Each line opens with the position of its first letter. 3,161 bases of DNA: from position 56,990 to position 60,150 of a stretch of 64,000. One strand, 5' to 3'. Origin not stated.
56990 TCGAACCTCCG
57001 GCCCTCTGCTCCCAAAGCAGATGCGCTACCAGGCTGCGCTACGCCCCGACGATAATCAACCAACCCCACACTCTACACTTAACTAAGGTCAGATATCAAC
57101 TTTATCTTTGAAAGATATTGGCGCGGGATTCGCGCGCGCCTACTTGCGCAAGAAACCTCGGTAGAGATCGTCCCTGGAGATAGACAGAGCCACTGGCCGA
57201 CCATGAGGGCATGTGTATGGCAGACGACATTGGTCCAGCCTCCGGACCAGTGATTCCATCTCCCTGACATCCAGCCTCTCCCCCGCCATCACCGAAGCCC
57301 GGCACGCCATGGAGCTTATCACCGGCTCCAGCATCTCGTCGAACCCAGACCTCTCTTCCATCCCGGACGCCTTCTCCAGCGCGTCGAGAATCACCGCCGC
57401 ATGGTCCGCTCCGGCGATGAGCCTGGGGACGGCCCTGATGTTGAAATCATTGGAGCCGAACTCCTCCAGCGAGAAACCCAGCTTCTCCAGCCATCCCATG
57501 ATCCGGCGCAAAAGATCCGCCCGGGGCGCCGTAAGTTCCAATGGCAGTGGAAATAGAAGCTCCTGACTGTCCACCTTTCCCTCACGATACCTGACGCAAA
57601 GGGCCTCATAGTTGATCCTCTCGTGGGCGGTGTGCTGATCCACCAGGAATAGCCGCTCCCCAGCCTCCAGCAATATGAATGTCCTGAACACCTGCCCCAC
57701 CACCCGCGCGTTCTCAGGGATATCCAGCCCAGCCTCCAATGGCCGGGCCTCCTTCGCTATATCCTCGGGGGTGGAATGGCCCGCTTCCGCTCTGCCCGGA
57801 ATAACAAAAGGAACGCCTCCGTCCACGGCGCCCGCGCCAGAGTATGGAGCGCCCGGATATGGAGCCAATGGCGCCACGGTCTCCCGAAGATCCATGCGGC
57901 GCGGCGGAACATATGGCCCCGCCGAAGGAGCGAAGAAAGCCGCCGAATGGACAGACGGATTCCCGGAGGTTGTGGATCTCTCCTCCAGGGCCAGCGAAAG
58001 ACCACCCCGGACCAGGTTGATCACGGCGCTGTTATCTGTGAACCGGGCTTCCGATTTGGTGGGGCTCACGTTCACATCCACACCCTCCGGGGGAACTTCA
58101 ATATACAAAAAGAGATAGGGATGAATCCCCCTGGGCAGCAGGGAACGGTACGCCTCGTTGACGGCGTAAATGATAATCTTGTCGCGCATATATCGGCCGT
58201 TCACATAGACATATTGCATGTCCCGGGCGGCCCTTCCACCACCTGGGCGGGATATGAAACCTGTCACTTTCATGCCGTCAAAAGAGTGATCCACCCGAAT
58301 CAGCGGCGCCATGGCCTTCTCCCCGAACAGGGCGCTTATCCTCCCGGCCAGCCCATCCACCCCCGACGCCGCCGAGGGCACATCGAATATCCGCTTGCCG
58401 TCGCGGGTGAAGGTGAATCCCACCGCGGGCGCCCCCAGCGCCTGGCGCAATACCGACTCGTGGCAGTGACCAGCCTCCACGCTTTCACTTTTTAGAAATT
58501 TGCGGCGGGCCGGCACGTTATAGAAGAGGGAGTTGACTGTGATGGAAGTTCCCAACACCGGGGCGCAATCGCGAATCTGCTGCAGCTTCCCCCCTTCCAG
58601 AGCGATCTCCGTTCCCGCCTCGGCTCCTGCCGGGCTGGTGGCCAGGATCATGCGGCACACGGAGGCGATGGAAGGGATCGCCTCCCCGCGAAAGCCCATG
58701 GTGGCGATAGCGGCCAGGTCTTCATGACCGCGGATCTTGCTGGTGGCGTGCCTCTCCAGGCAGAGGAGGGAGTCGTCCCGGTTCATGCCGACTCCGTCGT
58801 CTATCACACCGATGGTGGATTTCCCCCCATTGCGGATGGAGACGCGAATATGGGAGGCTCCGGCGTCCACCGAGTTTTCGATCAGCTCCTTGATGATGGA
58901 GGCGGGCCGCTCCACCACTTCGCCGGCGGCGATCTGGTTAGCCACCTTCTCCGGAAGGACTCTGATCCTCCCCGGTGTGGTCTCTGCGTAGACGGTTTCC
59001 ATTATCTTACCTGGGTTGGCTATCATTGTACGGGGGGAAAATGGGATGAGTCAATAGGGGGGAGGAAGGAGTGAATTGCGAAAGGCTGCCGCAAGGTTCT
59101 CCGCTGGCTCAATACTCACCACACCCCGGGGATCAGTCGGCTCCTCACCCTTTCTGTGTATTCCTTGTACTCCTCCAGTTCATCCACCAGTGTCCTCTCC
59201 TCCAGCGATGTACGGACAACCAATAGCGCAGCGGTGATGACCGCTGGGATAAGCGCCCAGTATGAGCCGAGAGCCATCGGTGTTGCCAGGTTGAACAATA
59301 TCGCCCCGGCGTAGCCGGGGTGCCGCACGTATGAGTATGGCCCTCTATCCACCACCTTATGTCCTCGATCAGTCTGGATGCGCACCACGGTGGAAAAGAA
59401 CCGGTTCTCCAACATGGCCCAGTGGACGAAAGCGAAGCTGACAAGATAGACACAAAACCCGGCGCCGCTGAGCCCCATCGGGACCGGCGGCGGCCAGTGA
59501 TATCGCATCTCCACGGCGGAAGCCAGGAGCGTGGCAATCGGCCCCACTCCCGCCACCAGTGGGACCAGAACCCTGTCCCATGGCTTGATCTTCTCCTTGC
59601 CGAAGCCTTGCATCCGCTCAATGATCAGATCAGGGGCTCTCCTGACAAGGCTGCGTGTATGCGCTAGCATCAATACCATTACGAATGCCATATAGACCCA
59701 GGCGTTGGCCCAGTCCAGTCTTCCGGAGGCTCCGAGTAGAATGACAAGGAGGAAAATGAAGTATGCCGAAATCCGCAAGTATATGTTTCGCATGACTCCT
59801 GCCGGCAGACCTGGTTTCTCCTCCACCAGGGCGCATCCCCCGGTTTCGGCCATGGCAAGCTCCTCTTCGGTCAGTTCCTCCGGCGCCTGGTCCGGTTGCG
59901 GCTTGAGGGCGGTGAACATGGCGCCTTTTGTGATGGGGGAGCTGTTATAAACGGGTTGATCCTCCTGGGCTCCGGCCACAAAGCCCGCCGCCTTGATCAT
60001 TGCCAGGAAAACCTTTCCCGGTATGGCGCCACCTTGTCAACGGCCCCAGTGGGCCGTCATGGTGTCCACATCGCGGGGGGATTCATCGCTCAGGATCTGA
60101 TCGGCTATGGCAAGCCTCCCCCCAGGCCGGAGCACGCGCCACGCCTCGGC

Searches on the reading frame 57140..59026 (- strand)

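Call 38: search_protein_families(library=pfam, proteins=[window:57140-59026:-], max_evalue=0.001)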
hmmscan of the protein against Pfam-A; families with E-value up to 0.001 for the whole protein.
window:57140-59026:- (628 aa): 4 families
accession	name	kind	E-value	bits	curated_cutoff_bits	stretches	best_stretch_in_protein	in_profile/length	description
PF08676.16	MutL_C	-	1.6e-36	125.5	25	1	443-585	1-142/142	MutL C terminal dimerisation domain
PF01119.25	DNA_mis_repair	-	1.2e-32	112.4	26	1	230-347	1-118/119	DNA mismatch repair protein, C-terminal domain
PF13589.12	HATPase_c_3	-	2.9e-08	34.3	25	1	43-99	5-63/137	Histidine kinase-, DNA gyrase B-, and HSP90-like ATPase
PF02518.31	HATPase_c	-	2.6e-06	28.3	26.4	1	39-95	4-63/111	Histidine kinase-, DNA gyrase B-, and HSP90-like ATPase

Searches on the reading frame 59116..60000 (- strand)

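Call 38: search_protein_families(library=pfam, proteins=[window:59116-60000:-], max_evalue=0.001)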
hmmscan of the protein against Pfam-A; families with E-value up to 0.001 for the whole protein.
window:59116-60000:- (294 aa): 3 families
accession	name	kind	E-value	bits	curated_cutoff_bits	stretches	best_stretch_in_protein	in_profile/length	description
PF04140.19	ICMT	-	1.6e-12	48.1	24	1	188-272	8-94/95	Isoprenylcysteine carboxyl methyltransferase (ICMT) family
PF04191.18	PEMT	-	9.5e-10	39.3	25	1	181-271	6-98/105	Phospholipid methyltransferase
PF06966.17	DUF1295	-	0.0001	22.3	20.4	1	181-285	124-235/235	Protein of unknown function (DUF1295)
